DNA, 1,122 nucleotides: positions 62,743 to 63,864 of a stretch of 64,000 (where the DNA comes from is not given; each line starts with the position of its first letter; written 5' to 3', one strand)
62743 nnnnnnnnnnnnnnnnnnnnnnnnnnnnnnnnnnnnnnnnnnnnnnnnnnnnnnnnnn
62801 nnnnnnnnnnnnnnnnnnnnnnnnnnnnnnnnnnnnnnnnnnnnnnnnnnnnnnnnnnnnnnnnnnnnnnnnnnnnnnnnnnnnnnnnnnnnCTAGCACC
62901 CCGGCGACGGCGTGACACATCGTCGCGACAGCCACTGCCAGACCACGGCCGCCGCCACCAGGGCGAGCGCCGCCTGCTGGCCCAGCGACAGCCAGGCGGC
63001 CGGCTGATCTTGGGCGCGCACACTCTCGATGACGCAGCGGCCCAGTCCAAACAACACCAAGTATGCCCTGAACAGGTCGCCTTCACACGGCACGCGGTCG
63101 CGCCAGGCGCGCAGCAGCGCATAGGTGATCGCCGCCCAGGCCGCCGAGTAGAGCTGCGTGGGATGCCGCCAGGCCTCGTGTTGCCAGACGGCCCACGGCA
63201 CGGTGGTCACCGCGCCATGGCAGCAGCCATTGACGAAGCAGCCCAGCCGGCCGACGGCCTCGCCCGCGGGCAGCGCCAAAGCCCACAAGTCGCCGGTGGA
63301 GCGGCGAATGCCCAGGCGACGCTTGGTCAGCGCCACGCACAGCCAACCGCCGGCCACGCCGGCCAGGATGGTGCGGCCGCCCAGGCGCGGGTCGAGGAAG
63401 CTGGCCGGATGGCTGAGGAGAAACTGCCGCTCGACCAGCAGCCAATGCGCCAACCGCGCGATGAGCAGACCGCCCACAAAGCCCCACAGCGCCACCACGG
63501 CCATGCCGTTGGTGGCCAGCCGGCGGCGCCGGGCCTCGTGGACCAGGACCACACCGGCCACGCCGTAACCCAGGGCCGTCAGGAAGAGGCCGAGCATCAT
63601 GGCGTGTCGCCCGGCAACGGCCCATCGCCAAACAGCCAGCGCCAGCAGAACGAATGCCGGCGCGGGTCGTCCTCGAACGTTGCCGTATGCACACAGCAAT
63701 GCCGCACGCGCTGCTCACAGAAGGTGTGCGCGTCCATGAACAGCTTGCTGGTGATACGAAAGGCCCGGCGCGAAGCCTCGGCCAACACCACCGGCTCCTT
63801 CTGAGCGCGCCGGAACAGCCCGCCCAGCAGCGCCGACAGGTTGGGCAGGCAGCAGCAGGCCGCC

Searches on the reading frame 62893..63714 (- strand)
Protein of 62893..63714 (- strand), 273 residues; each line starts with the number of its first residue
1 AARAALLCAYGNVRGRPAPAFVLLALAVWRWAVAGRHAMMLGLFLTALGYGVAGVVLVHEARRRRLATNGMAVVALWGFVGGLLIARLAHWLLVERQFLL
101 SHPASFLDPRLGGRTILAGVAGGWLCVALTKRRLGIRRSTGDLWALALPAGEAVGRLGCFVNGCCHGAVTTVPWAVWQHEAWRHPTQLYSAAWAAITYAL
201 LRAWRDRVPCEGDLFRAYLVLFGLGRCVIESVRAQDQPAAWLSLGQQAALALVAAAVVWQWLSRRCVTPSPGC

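Call 103: search_protein_families(library=pfam, proteins=[window:62893-63714:-], max_evalue=0.00001)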
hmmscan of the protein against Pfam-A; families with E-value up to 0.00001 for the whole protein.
window:62893-63714:- (273 aa): 1 family
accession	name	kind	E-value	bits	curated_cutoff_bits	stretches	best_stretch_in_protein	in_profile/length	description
PF01790.23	LGT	-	9e-35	120.6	24.9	1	45-260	17-238/240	Prolipoprotein diacylglyceryl transferase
